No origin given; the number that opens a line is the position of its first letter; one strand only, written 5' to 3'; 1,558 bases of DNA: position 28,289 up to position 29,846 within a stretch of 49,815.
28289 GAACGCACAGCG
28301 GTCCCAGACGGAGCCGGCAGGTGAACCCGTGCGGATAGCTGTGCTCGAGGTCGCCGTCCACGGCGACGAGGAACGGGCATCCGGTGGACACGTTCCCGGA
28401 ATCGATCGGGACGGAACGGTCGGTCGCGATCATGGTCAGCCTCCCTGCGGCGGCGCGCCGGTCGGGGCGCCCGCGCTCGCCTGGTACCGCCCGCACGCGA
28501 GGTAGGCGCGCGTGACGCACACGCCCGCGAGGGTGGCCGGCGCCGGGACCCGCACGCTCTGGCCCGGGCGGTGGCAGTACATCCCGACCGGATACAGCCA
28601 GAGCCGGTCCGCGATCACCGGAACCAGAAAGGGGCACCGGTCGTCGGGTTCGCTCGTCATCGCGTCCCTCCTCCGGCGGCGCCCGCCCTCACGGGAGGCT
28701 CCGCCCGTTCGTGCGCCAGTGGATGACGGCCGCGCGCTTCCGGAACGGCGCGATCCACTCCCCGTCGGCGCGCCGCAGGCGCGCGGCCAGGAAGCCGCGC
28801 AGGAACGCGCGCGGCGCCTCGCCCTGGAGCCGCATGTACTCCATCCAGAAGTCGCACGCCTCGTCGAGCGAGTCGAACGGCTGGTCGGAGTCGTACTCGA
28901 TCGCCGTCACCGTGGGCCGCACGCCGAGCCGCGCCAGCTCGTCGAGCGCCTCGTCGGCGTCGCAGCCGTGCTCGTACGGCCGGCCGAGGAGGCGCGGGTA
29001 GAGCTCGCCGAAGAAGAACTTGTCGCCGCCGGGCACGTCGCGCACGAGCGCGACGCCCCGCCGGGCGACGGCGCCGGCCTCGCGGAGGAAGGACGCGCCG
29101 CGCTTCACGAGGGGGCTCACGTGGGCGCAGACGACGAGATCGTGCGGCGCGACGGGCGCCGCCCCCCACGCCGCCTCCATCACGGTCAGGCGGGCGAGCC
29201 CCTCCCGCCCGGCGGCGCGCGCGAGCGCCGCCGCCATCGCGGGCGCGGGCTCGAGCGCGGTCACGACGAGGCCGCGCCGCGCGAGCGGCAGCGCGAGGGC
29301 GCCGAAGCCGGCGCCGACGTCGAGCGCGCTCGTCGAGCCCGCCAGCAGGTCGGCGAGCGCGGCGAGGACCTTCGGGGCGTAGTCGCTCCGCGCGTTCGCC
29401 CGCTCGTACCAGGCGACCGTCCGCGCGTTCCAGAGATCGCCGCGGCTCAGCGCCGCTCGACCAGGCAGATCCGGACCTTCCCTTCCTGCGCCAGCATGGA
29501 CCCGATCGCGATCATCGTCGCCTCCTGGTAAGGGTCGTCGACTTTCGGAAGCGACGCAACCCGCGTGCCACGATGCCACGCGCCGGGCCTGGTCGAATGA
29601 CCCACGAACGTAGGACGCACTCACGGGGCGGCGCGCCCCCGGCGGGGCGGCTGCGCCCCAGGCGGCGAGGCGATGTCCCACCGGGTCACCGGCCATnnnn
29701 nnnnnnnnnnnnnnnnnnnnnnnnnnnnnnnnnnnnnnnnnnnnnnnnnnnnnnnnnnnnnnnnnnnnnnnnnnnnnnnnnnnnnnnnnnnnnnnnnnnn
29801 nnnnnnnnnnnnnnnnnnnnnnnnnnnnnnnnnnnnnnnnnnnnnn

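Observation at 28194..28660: Paralogous small Cys-rich CPFL proteins, with a third CPFL mini-ORF 3 kb away, all behind sigma54 promoters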

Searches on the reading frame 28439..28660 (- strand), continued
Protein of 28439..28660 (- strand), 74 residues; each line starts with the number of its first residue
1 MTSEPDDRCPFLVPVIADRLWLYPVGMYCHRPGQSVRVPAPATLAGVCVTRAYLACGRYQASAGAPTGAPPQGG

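Call 79: find_encoding_contigs(protein=P0100, flank=6000, max_places=3)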
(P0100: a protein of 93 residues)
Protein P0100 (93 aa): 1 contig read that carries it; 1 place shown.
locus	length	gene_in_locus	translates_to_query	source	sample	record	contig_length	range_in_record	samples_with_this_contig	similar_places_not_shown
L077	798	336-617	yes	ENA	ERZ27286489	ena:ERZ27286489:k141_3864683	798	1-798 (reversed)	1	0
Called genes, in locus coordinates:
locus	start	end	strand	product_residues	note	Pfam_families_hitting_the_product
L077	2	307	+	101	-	?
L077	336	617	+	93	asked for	-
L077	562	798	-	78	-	?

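Call 90: find_encoding_contigs(protein=P0131, flank=6000, max_places=4)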
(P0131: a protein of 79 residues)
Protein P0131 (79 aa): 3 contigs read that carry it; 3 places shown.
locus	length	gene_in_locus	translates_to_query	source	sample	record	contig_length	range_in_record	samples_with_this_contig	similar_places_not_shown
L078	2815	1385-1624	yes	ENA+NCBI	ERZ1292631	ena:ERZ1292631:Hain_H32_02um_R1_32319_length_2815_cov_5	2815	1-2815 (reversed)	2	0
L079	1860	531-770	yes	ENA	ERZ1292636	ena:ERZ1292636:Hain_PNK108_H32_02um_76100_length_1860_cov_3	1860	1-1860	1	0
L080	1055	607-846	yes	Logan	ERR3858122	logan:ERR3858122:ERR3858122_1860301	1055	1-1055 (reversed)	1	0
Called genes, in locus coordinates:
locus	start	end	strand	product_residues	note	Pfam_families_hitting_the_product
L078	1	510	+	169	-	PF01583:APS_kinase, PF13671:AAA_33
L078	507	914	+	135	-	PF00571:CBS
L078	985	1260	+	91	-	-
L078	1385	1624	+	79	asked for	-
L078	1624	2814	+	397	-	PF00285:Citrate_synt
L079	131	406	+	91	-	-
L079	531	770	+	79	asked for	-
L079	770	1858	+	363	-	?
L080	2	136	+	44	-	?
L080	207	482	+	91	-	-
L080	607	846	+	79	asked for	-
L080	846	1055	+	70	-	?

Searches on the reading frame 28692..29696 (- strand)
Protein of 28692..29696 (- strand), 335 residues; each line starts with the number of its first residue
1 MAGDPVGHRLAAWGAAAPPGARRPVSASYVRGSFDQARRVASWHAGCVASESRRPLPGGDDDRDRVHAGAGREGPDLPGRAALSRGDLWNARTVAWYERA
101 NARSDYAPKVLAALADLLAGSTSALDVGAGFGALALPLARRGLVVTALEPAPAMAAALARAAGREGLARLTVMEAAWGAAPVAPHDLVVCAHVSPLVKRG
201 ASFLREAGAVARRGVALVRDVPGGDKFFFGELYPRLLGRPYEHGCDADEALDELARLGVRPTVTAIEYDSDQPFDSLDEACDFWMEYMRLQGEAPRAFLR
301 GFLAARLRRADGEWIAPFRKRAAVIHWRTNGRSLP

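Call 5: search_protein_families(library=pfam, proteins=[window:28692-29696:-], max_evalue=1)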
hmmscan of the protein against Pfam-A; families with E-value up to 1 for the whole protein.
seq(335 aa): 6 families
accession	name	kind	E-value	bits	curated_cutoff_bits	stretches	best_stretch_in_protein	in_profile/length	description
PF08241.18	Methyltransf_11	-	4.9e-09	37.1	21.2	1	125-216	1-92/95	Methyltransferase domain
PF13649.12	Methyltransf_25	-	6.5e-08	33.6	27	1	125-212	2-94/97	Methyltransferase domain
PF08242.18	Methyltransf_12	-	5.6e-06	27.4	30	1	125-214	1-95/98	Methyltransferase domain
PF13489.12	Methyltransf_23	-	0.00011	22.5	27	1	103-212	6-109/164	Methyltransferase domain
PF13847.12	Methyltransf_31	-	0.13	12.4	27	1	121-218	4-108/145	Methyltransferase domain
PF05175.20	MTS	-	0.13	12.3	23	1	105-162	17-74/170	Methyltransferase small domain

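Call 6: search_protein_families(library=ncbifam, proteins=[window:28692-29696:-], max_evalue=1)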
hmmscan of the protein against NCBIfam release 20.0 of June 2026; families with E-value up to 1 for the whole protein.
seq(335 aa): 19 families
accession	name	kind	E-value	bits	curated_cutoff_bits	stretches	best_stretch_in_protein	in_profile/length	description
NF041820.1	daptide_MTase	equivalog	3.5e-06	26.7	175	1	87-172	5-91/243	daptide-type RiPP biosynthesis methyltransferase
NF043040.1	corrin_prot_MT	hypoth_equivalog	6.4e-06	25.7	180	1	114-173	34-95/216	corrinoid protein-associated methyltransferase CpaM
NF041255.1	mycofact_MftM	equivalog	7e-06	25.6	200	1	104-215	125-237/289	mycofactocin oligosaccharide methyltransferase MftM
TIGR01444.1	fkbM_fam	subfamily_domain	4.9e-05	23.8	37.7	1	125-180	3-60/143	FkbM family methyltransferase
TIGR01983.1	UbiG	equivalog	0.00023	20.6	102.95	1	121-214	50-146/228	bifunctional 2-polyprenyl-6-hydroxyphenol methylase/3-demethylubiquinol 3-O-methyltransferase UbiG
NF000499.2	Erm23S_rRNA_broad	equivalog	0.0015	18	212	1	122-162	23-65/244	23S ribosomal RNA methyltransferase Erm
NF008405.0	PRK11207.1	equivalog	0.0016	17.9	218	1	109-171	21-81/198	tellurite resistance methyltransferase TehB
TIGR02021.1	BchM-ChlM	equivalog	0.0042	16.5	158.9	1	107-163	41-98/218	magnesium protoporphyrin IX methyltransferase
TIGR00755.1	ksgA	equivalog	0.0046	16.3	171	1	122-173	31-80/256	16S rRNA (adenine(1518)-N(6)/adenine(1519)-N(6))-dimethyltransferase RsmA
NF045882.1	PLipidMtase_Leg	equivalog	0.0084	15.9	390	1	122-212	44-136/207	phospholipid N-methyltransferase PmtA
NF045667.1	MTase_DVU1556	equivalog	0.0087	15.5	155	1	119-218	21-118/213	DVU_1556 family methyltransferase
NF004851.0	PRK06202.1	equivalog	0.018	14.5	243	1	116-220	58-166/237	hypothetical protein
NF000337.1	erm_SHROVE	exception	0.024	14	320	1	112-181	21-89/248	ErmE/ErmH/ErmO/ErmR family 23S rRNA (adenine(2058)-N(6))-methyltransferase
TIGR02469.1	CbiT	equivalog_domain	0.025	14.8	78.3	1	115-175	13-76/124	precorrin-6Y C5,15-methyltransferase (decarboxylating) subunit CbiT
TIGR03534.1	RF_mod_PrmC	equivalog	0.055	12.9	199.1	1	114-190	81-162/253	peptide chain release factor N(5)-glutamine methyltransferase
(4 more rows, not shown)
